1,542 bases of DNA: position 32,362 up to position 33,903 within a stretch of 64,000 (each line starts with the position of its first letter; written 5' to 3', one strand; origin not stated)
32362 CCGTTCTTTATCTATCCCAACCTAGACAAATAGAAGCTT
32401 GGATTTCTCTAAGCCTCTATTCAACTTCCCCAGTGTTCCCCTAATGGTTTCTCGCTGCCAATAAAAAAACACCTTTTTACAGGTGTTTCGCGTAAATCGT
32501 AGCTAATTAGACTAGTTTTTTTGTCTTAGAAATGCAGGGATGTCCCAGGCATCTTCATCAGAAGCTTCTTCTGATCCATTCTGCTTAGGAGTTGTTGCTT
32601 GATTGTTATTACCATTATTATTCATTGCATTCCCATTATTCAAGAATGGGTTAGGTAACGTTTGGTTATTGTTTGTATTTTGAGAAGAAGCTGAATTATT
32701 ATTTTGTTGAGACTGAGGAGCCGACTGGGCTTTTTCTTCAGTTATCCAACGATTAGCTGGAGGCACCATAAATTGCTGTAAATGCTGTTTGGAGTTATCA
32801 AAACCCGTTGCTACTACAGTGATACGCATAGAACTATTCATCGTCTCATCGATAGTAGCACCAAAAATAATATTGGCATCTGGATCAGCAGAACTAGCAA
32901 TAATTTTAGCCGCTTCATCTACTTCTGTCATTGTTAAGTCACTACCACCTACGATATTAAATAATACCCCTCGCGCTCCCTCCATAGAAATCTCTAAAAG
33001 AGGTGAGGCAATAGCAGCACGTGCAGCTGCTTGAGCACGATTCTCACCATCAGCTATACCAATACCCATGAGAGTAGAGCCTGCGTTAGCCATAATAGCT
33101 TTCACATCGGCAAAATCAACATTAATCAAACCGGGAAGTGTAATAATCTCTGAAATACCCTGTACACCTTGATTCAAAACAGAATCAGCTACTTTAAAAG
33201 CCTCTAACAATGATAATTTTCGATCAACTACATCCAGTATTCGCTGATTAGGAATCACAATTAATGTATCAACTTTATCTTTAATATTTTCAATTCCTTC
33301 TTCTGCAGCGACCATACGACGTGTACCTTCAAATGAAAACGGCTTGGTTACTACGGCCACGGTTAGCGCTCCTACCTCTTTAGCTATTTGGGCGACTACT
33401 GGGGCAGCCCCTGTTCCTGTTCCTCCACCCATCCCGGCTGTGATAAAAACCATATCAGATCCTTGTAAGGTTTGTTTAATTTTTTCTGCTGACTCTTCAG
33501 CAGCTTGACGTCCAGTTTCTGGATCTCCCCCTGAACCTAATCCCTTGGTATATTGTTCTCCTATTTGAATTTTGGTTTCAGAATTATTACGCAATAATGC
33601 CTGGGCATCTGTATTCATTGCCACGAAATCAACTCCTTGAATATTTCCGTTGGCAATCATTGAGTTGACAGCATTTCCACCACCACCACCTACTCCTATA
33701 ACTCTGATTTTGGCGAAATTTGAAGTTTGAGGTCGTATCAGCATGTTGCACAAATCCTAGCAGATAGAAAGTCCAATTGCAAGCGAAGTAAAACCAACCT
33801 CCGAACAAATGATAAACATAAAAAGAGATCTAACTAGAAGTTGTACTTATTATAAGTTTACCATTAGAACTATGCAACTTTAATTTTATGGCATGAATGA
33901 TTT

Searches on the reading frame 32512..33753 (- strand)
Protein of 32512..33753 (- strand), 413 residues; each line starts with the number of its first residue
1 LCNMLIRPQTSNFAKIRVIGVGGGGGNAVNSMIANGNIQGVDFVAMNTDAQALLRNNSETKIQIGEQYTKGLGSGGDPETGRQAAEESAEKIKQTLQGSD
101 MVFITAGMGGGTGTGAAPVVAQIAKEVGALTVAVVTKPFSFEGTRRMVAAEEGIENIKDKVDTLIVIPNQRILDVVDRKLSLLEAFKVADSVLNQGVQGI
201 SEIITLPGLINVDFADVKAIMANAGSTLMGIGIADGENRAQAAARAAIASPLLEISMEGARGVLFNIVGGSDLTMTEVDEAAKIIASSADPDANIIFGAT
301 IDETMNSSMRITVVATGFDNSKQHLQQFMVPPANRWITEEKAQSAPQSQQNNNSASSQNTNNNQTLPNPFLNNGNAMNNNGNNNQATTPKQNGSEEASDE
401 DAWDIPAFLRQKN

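Call 4: search_protein_families(library=pfam, proteins=[window:32512-33753:-], max_evalue=0.01)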
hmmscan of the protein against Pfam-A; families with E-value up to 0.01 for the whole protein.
window:32512-33753:- (413 aa): 3 families
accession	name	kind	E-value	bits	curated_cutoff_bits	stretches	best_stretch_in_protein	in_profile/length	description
PF00091.31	Tubulin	-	1.9e-51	175.5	33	1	15-176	1-189/190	Tubulin/FtsZ family, GTPase domain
PF12327.13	FtsZ_C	-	9.5e-36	122.4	27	1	225-319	1-95/95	FtsZ family, C-terminal domain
PF00073.26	Rhv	-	0.00061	19.9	20.7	1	305-383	80-157/171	picornavirus capsid protein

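Call 11: find_related_loci(query=window:32512-33753:-, collection=genome_contigs, flank=10000)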
Query window:32512-33753:- (413 aa) in genome_contigs; peptide patterns used: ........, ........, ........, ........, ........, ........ (x = any residue, [..] = any of these).
600 stretches matched a pattern (row limit reached: there are more); 596 encode a relative of the query (tblastn E <= 1e-3); the best 80 are kept; 80 distinct loci.
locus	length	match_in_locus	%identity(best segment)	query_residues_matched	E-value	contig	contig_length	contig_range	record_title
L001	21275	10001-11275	58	2-413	9e-137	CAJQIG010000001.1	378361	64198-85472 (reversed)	uncultured Patescibacteria group bacterium isolate 0.2_20180412_Bin_MAXBIN_228_sub_1 genome assembly, contig: c_00000000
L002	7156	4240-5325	58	4-411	5e-134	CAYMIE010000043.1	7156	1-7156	MAG TPA_asm: uncultured Gammaproteobacteria bacterium isolate SRP050083_co3_380 genome assembly, contig: NODE_12015_leng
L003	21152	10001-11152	58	4-412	7e-132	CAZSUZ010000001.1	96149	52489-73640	MAG TPA_asm: uncultured Gammaproteobacteria bacterium isolate SRP300315_co1_1 genome assembly, contig: NODE_112_length_9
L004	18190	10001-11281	54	5-411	1e-125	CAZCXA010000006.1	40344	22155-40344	MAG TPA_asm: uncultured Pseudomonadales bacterium isolate binchicken_co45_521 genome assembly, contig: NODE_1334_length_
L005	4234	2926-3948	60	9-351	8e-126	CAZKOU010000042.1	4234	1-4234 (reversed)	MAG TPA_asm: uncultured Candidatus Saccharibacteria bacterium isolate binchicken_co251_764 genome assembly, contig: NODE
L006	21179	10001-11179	51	6-412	1e-120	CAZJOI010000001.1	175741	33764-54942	MAG TPA_asm: uncultured Bdellovibrionales bacterium isolate SRP192927_co1_264 genome assembly, contig: NODE_27_length_17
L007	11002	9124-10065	63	6-320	2e-118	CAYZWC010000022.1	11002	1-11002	MAG TPA_asm: uncultured Gammaproteobacteria bacterium isolate SRP141376_co1_229 genome assembly, contig: NODE_11122_leng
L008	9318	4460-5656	50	2-412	4e-118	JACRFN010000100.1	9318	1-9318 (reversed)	MAG: Candidatus Kerfeldbacteria bacterium isolate NC_groundwater_1726_Pr3_B-0.1um_50_13 SR-2_scaffold_141_3214006, whole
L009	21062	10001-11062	55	6-369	3e-117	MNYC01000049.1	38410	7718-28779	MAG: bacterium CG2_30_37_16 isolate CG2_30_37_16 cg2_3.0_scaffold_498_c, whole genome shotgun sequence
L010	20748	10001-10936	65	13-325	1e-116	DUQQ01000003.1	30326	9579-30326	MAG TPA_asm: Hydrogenispora sp. isolate AS08sgBPME_416 1540_AS08, whole genome shotgun sequence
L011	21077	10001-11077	52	13-411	5e-116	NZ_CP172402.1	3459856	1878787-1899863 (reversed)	Haloimpatiens lingqiaonensis strain KCTC 15321 chromosome, complete genome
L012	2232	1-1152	51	1-412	3e-121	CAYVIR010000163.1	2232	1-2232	MAG TPA_asm: uncultured Candidatus Saccharibacteria bacterium isolate SRP286056_co2_143 genome assembly, contig: NODE_93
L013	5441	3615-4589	62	13-335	5e-115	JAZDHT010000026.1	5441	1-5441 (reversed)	MAG: Patescibacteria group bacterium isolate MEGAHIT-group-0.35 k141_422301, whole genome shotgun sequence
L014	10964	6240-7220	64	1-327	1e-114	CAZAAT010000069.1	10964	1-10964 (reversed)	MAG TPA_asm: uncultured Bacilli bacterium isolate binchicken_co173_424 genome assembly, contig: NODE_20200_length_10964_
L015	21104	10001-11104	53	10-412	2e-113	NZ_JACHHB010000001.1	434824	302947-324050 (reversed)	Texcoconibacillus texcoconensis strain DSM 24696 Ga0415234_01, whole genome shotgun sequence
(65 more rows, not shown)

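Call 14: find_encoding_contigs(protein=window:32512-33753:-, flank=10000, max_places=6)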
Protein window:32512-33753:- (413 aa): no gene with exactly this product is on record in the collection.

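Call 19: find_homologous_proteins(query=window:32512-33753:-, max_evalue=1e-100)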
Query window:32512-33753:- (413 aa): 7403 proteins with E <= 1e-100 among 8000 candidates; the best 120 are listed.
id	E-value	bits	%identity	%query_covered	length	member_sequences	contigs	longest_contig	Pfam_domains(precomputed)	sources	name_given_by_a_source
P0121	2.5e-240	815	93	99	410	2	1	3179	PF00091.32,PF12327.14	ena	-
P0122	3.7e-197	673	78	99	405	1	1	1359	PF00091.32,PF12327.14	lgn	-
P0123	8.9e-197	672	80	99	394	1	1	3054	PF00091.32,PF12327.14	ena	-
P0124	1.2e-196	671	80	99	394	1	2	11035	PF00091.32,PF12327.14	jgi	-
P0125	8.7e-182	623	74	99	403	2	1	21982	PF00091.32,PF12327.14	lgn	-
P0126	1.8e-181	622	73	99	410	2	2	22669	PF00091.32,PF12327.14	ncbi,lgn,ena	-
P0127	3.6e-181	621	71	99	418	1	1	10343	PF00091.32,PF12327.14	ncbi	ncbi:cell division protein FtsZ [soil metagenome]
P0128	4.3e-181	620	71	99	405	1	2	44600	PF00091.32,PF12327.14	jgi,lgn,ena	-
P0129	2.8e-180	618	71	99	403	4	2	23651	PF00091.32,PF12327.14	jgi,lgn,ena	jgi:cell division protein FtsZ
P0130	7.2e-180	616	73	99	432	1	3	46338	PF00091.32,PF12327.14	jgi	jgi:cell division protein FtsZ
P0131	2.1e-179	615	73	99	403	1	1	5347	PF00091.32,PF12327.14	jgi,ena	-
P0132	8.2e-179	613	72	99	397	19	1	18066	PF00091.32,PF12327.14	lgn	-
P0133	1.1e-178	612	73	99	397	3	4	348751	PF00091.32,PF12327.14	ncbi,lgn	-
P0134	3.2e-178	611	70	99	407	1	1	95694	PF00091.32,PF12327.14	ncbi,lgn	-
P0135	3.4e-178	611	73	99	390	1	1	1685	PF00091.32,PF12327.14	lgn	-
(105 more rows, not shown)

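Call 20: find_encoding_contigs(protein=P0121, flank=10000, max_places=4)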
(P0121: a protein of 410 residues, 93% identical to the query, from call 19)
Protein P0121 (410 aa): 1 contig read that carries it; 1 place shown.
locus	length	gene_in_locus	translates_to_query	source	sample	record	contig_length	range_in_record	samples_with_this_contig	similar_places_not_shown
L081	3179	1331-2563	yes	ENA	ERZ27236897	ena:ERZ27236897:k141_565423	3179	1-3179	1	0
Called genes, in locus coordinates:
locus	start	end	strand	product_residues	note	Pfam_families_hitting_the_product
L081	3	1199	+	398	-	?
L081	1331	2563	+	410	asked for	PF00091:Tubulin, PF12327:FtsZ_C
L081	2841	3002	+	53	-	-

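Call 21: find_encoding_contigs(protein=P0124, flank=10000, max_places=4)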
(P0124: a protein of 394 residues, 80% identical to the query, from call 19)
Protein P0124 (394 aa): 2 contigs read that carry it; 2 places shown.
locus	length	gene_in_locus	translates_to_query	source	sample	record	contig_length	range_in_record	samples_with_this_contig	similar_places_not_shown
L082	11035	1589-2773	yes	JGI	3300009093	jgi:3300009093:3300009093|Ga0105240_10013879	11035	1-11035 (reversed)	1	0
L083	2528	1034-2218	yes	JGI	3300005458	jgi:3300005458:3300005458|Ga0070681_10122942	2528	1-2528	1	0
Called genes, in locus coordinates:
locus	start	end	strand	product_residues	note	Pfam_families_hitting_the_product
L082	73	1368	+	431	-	PF14450:FtsA (weak), PF02491:SHS2_FTSA, PF06723:MreB_Mbl (weak), PF11104:PilM_2 (weak), PF14450:FtsA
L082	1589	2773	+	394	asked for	PF00091:Tubulin, PF12327:FtsZ_C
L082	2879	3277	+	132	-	PF00903:Glyoxalase (weak)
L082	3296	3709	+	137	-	-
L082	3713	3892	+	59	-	-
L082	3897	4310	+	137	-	PF19371:DUF5946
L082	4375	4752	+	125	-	PF00903:Glyoxalase, PF18029:Glyoxalase_6 (weak)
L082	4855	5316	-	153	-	PF00072:Response_reg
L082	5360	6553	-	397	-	PF00989:PAS, PF13188:PAS_8 (weak), PF13426:PAS_9, PF00512:HisKA, PF02518:HATPase_c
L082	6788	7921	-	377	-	PF01757:Acyl_transf_3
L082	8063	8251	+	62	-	-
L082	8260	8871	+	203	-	-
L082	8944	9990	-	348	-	PF03824:NicO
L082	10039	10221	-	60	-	-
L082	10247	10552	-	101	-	PF01022:HTH_5, PF12840:HTH_20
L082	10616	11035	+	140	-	?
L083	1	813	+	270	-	?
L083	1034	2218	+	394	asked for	PF00091:Tubulin, PF12327:FtsZ_C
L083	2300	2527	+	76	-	?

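Call 40: find_encoding_contigs(protein=P0125, flank=10000, max_places=3)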
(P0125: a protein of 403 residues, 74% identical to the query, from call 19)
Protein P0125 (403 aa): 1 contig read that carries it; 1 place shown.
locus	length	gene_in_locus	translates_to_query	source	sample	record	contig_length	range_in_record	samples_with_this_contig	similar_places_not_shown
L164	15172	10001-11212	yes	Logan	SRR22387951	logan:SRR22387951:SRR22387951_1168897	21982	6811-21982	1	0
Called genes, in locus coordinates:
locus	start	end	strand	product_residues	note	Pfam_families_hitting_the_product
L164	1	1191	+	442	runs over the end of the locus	PF00275:EPSP_synthase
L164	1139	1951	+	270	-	PF00483:NTP_transferase, PF01128:IspD, PF12804:NTP_transf_3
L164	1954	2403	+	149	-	PF13673:Acetyltransf_10, PF08445:FR47 (faint), PF00583:Acetyltransf_1, PF13508:Acetyltransf_7, PF13527:Acetyltransf_9 (weak)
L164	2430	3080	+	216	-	-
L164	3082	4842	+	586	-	PF13522:GATase_6, PF13537:GATase_7, PF01380:SIS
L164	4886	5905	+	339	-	PF00953:Glycos_transf_4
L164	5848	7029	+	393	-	PF01098:FTSW_RODA_SPOVE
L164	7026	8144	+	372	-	PF03033:Glyco_transf_28, PF04101:Glyco_tran_28_C, PF13528:Glyco_trans_1_3 (weak)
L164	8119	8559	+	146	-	-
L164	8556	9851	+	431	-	PF06723:MreB_Mbl (faint), PF14450:FtsA (weak), PF02491:SHS2_FTSA, PF11104:PilM_2 (weak), PF14450:FtsA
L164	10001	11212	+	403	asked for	PF00091:Tubulin, PF12327:FtsZ_C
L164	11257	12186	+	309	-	-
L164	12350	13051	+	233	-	-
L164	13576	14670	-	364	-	-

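Call 41: find_encoding_contigs(protein=P0126, flank=10000, max_places=3)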
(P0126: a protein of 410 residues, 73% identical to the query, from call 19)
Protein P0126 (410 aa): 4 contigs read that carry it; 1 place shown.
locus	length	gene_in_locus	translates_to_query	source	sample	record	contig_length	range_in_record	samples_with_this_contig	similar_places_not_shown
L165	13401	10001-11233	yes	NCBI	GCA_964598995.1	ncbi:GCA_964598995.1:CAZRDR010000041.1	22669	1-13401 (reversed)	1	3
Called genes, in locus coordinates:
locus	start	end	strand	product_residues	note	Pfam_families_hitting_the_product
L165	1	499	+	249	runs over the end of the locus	PF00483:NTP_transferase, PF01128:IspD (weak), PF02348:CTP_transf_3 (faint), PF12804:NTP_transf_3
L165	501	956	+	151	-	PF13673:Acetyltransf_10, PF00583:Acetyltransf_1, PF13508:Acetyltransf_7, PF14542:Acetyltransf_CG (weak)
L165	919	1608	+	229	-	PF00702:Hydrolase (weak)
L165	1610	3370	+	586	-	PF13522:GATase_6, PF13537:GATase_7, PF01380:SIS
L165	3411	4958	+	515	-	-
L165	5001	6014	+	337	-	PF00953:Glycos_transf_4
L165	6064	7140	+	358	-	PF01098:FTSW_RODA_SPOVE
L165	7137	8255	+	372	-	PF03033:Glyco_transf_28, PF04101:Glyco_tran_28_C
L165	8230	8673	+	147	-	-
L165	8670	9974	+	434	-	PF14450:FtsA (weak), PF02491:SHS2_FTSA, PF11104:PilM_2, PF14450:FtsA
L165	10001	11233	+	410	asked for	PF00091:Tubulin, PF12327:FtsZ_C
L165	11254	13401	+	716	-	?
